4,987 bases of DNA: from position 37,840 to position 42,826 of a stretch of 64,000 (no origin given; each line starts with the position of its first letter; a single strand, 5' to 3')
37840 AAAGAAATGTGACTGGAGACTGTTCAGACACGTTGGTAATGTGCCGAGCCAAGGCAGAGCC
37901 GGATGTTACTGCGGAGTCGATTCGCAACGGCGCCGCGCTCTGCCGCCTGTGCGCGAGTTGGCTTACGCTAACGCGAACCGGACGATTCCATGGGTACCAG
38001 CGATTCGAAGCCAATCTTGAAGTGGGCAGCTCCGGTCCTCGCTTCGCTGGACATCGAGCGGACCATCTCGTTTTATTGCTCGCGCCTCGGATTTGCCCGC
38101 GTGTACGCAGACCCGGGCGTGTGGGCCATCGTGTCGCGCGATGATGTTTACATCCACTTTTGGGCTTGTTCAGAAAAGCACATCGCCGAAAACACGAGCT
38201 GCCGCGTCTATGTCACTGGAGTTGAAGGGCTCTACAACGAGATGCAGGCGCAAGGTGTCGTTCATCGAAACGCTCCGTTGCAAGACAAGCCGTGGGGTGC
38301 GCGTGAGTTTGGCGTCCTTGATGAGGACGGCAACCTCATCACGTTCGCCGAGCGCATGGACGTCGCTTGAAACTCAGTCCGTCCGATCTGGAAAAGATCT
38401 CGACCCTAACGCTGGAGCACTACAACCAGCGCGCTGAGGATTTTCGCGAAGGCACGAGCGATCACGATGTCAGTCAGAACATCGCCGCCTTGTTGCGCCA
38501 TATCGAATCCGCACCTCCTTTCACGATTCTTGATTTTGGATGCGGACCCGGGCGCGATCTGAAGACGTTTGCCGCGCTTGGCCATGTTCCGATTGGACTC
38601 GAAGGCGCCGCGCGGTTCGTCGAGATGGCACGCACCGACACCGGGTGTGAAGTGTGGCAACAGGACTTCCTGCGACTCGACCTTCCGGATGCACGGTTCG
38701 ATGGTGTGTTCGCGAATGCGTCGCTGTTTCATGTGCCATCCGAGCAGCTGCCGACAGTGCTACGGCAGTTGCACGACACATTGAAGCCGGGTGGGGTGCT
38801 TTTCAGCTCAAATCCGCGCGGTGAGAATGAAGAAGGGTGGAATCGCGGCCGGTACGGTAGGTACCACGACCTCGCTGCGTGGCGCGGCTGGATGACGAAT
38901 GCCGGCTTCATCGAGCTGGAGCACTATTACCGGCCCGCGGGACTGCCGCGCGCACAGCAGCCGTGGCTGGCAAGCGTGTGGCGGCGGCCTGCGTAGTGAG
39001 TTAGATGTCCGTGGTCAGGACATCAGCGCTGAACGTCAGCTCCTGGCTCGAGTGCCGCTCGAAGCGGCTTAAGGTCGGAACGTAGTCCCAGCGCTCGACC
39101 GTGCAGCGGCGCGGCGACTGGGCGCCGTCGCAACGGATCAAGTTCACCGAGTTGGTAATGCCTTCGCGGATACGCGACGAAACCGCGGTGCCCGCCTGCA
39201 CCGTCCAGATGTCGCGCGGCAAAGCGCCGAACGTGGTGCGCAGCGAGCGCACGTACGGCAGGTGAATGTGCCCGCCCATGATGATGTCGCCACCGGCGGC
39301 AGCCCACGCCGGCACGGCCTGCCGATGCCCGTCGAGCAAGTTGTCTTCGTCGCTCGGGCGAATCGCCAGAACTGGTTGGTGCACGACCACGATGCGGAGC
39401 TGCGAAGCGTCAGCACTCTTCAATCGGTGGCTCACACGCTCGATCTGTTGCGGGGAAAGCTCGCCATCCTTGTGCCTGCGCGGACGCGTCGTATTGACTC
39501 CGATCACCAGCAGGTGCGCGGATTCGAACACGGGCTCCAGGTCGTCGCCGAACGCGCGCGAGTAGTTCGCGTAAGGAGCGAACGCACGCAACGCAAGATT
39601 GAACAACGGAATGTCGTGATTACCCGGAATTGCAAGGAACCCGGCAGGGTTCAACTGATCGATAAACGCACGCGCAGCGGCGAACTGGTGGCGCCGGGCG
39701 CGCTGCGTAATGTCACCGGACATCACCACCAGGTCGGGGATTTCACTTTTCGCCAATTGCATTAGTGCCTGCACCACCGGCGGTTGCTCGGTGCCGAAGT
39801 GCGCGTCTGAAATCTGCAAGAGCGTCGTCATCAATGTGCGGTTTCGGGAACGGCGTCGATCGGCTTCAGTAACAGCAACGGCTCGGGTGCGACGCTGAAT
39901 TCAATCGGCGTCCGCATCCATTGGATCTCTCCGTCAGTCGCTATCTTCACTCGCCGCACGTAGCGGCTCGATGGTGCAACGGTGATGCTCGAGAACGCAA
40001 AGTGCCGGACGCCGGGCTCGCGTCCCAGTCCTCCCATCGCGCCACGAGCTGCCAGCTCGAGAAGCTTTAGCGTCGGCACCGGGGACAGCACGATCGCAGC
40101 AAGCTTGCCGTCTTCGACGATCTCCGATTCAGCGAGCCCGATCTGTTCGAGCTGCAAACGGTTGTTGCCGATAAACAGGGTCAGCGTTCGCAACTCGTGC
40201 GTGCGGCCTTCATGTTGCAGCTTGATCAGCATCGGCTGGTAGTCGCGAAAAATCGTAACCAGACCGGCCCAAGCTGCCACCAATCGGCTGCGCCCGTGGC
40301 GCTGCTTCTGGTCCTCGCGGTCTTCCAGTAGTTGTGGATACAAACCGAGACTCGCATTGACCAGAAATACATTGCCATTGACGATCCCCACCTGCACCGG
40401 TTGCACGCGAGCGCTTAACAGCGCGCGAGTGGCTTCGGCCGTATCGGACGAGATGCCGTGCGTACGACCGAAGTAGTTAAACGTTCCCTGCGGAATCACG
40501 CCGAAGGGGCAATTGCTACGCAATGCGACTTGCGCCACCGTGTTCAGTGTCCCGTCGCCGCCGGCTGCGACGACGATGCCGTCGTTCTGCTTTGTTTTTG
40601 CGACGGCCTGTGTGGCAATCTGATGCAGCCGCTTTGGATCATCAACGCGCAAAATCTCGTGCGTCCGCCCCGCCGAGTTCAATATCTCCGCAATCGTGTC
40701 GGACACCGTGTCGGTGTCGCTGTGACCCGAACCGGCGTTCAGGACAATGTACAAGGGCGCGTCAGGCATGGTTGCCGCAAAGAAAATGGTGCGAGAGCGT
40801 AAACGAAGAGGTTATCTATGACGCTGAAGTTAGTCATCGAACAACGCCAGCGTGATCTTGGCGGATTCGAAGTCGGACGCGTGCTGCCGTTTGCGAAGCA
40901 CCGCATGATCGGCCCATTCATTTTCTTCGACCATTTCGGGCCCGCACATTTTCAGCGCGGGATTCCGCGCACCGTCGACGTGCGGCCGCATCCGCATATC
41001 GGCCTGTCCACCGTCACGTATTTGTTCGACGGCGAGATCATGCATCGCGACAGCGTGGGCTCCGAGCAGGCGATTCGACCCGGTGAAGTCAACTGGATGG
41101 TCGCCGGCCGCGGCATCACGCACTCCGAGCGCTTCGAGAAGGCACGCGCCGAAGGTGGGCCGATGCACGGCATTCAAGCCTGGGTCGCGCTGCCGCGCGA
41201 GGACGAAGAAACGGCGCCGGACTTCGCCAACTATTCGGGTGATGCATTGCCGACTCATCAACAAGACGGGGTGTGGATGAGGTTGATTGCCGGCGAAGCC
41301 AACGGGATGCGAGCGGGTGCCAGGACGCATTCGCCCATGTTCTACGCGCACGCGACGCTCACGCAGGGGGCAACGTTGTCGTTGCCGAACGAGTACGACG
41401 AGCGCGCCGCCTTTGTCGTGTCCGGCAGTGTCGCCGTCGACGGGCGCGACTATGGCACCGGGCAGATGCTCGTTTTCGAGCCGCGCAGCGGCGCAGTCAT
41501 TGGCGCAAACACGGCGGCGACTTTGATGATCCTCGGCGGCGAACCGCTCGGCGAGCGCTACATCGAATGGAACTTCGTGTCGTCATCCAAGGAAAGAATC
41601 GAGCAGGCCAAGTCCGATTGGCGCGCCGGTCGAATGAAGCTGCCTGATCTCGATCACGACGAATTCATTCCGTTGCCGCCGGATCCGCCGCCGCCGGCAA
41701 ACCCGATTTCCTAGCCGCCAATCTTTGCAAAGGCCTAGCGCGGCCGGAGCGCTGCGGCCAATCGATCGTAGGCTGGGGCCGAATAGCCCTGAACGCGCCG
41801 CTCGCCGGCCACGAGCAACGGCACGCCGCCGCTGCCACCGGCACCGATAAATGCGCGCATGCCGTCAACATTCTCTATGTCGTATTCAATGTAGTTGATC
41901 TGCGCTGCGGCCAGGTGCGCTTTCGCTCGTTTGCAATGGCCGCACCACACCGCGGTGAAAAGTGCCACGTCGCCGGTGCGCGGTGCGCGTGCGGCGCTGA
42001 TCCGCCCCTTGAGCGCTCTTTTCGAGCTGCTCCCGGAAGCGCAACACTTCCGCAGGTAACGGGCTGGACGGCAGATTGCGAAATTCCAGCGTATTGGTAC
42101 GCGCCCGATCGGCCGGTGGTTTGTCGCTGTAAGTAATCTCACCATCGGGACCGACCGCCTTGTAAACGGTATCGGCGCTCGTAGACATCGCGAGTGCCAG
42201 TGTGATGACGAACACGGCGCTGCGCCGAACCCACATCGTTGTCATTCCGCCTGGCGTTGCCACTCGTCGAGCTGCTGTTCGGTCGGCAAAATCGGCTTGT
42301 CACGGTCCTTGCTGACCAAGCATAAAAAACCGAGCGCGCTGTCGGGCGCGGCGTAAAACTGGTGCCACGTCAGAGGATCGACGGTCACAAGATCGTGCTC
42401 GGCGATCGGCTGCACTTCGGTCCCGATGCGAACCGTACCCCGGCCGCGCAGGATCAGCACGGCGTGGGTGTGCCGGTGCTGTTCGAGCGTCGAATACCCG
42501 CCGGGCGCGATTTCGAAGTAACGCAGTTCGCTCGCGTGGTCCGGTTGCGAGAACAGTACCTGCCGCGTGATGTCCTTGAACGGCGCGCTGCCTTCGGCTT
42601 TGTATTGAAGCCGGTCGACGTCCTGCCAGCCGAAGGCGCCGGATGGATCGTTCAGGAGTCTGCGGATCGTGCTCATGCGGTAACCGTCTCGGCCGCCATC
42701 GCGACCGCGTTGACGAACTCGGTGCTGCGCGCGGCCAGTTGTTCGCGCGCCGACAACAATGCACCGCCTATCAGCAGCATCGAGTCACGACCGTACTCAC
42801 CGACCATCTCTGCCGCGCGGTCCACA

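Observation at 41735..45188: Four-gene operon: GS-family ligase, RuBisCO-like protein, cupin, DUF4124-glutaredoxin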

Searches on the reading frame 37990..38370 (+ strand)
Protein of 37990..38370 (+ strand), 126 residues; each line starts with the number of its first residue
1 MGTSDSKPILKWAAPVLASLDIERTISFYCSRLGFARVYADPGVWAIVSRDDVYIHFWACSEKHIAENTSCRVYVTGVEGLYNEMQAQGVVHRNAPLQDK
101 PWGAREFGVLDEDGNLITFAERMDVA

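Call 49: search_protein_families(library=pfam, proteins=[window:37990-38370:+], max_evalue=0.0001)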
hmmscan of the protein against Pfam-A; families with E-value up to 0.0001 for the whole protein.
window:37990-38370:+ (126 aa): 2 families
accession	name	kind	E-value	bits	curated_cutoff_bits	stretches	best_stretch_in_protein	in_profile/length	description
PF00903.31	Glyoxalase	-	5.3e-07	30.5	20.6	0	19-64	9-50/121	Glyoxalase/Bleomycin resistance protein/Dioxygenase superfamily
PF19581.5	Glyoxalase_7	-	6.1e-06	26.7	23.6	1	13-124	16-131/133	Glyoxalase superfamily protein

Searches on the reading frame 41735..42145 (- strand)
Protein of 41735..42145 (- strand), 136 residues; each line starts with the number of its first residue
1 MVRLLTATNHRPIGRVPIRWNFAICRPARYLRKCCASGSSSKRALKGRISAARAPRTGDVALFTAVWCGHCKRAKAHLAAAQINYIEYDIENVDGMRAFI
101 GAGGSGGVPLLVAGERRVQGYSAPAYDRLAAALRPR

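Call 3: search_protein_families(library=pfam, proteins=[window:41735-42145:-], max_evalue=0.01)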
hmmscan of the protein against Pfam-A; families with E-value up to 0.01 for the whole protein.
window:41735-42145:- (136 aa): 2 families
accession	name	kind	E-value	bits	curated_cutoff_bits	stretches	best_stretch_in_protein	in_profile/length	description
PF00462.30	Glutaredoxin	-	8e-08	32.8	22.9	1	60-116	1-58/60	Glutaredoxin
PF00085.26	Thioredoxin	-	0.00095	19.6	23.5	1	61-93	23-56/103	Thioredoxin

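Call 4: search_protein_families(library=ncbifam, proteins=[window:41735-42145:-], max_evalue=0.01)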
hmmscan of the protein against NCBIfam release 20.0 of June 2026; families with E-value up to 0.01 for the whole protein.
window:41735-42145:- (136 aa): 11 families
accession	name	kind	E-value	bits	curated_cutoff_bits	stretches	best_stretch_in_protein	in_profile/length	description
TIGR02196.1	GlrX_YruB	hypoth_equivalog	3.4e-11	43.5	88.55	1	60-129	2-72/74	glutaredoxin-like protein, YruB-family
NF041212.1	Uxx_star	subfamily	1.3e-06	28.5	66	1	60-116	1-59/70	Uxx-star family glutaredoxin-like (seleno)protein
TIGR02190.1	GlrX-dom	hypoth_equivalog_domain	4.8e-05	23.2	99.3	1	56-95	6-45/79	glutaredoxin-family domain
TIGR02181.1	GRX_bact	equivalog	5.3e-05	23.4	90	1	60-121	1-64/80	glutaredoxin 3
TIGR02200.1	GlrX_actino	hypoth_equivalog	5.5e-05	23.5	89.5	1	60-100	2-42/77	mycoredoxin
NF009210.0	PRK12559.1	equivalog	0.00067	19.7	159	1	60-90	2-32/131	transcriptional regulator SpxA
NF045501.1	HUGP_GUXX-star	exception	0.0007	19.2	325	1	55-116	162-225/236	HUGP/GUXX-star fusion selenoprotein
NF007923.0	PRK10638.1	equivalog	0.0021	18.1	129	1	59-114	3-59/83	glutaredoxin 3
TIGR02194.1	GlrX_NrdH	subfamily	0.0023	18.1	85.75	1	61-122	2-64/72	glutaredoxin-like protein NrdH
TIGR01126.1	pdi_dom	equivalog_domain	0.0034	17.6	107.2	1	62-76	20-34/105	protein disulfide-isomerase domain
NF002459.0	PRK01655.1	subfamily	0.007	16.4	123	1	60-90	2-32/132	transcriptional regulator Spx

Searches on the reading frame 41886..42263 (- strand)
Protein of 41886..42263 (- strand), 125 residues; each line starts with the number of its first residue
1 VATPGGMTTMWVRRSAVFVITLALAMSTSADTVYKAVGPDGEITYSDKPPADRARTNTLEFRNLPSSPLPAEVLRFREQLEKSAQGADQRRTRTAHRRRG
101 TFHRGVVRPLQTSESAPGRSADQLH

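Call 3: search_protein_families(library=pfam, proteins=[window:41886-42263:-], max_evalue=0.01)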
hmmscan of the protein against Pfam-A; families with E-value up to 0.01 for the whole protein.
window:41886-42263:- (125 aa): 1 family
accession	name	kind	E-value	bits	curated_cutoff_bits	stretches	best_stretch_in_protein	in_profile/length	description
PF13511.11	DUF4124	-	1.8e-07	31.7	22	1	21-71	2-52/56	Domain of unknown function (DUF4124)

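Call 4: search_protein_families(library=ncbifam, proteins=[window:41886-42263:-], max_evalue=0.01)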
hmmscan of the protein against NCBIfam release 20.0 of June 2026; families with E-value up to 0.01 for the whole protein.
window:41886-42263:- (125 aa): 0 families

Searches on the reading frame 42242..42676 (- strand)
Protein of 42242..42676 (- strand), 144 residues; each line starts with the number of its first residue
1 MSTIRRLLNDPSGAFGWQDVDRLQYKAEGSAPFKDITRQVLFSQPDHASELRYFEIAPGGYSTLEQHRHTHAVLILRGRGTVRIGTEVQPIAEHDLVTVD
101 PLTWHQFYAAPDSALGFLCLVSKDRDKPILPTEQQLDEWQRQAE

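Call 3: search_protein_families(library=pfam, proteins=[window:42242-42676:-], max_evalue=0.01)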
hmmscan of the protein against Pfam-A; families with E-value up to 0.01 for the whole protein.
window:42242-42676:- (144 aa): 2 families
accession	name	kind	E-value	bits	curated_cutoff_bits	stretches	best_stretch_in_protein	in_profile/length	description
PF07883.17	Cupin_2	-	5.6e-10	39.2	27.2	1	53-120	2-69/70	Cupin domain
PF02311.25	AraC_binding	-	0.00076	19.7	21.1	1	57-115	11-69/135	AraC-like ligand binding domain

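Call 4: search_protein_families(library=ncbifam, proteins=[window:42242-42676:-], max_evalue=0.01)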
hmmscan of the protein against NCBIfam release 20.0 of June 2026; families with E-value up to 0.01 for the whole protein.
window:42242-42676:- (144 aa): 2 families
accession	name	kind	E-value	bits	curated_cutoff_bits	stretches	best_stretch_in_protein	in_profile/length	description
TIGR03214.2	ura-cupin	equivalog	5.2e-05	22.8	200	1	38-124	157-242/249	(S)-ureidoglycine aminohydrolase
NF049940.1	MandnitrLy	equivalog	0.0015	18.4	140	1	47-126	33-113/130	(R)-mandelonitrile lyase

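Call 28: search_solved_structures(query=window:42242-42676:-, max_evalue=0.01, show_alignments=1)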
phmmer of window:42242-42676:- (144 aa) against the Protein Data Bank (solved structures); distinct sequences matched with E-value up to 0.01: 20.
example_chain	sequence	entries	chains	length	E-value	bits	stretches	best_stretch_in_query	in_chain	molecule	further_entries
3jzv_A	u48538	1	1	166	1.3e-44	155.2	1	14-136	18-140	uncharacterized protein Rru_A2000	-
3kgz_A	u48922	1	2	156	9.5e-38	132.9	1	16-141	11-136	Cupin 2 conserved barrel domain protein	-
3ibm_A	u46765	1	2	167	9.1e-28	100.5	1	15-135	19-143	Cupin 2, conserved barrel domain protein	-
5wsd_A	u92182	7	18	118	7e-07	32.8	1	34-124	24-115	Uncharacterized protein tm1459 | Cupin_2 domain-containing protein | Cupin type-2 domain-containing protein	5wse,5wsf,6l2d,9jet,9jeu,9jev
1vj2_A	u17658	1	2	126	7.7e-07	32.7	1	35-124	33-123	novel manganese-containing cupin TM1459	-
21ej_A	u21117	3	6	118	1.1e-06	32.2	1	34-124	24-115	Cupin type-2 domain-containing protein | Cupin_2 domain-containing protein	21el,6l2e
21ek_A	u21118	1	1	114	1.1e-06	32.1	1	35-124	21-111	Cupin type-2 domain-containing protein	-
8hjz_A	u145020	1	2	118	1.5e-05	28.5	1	34-124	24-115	Cupin_2 domain-containing protein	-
8hjx_A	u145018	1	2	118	1.5e-05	28.5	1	34-124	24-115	Cupin_2 domain-containing protein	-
9jew_A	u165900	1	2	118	1.8e-05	28.2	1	34-124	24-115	Cupin type-2 domain-containing protein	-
8awo_A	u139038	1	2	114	2.7e-05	27.6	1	35-124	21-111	Cupin_2 domain-containing protein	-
8awn_A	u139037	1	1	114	3.6e-05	27.2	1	35-124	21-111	Cupin_2 domain-containing protein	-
8zyg_A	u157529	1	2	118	3.9e-05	27.1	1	34-124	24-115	Cupin type-2 domain-containing protein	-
8hjy_A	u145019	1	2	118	7.4e-05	26.2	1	34-124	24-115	Cupin_2 domain-containing protein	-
21em_A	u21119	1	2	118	0.00014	25.3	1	34-124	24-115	Cupin type-2 domain-containing protein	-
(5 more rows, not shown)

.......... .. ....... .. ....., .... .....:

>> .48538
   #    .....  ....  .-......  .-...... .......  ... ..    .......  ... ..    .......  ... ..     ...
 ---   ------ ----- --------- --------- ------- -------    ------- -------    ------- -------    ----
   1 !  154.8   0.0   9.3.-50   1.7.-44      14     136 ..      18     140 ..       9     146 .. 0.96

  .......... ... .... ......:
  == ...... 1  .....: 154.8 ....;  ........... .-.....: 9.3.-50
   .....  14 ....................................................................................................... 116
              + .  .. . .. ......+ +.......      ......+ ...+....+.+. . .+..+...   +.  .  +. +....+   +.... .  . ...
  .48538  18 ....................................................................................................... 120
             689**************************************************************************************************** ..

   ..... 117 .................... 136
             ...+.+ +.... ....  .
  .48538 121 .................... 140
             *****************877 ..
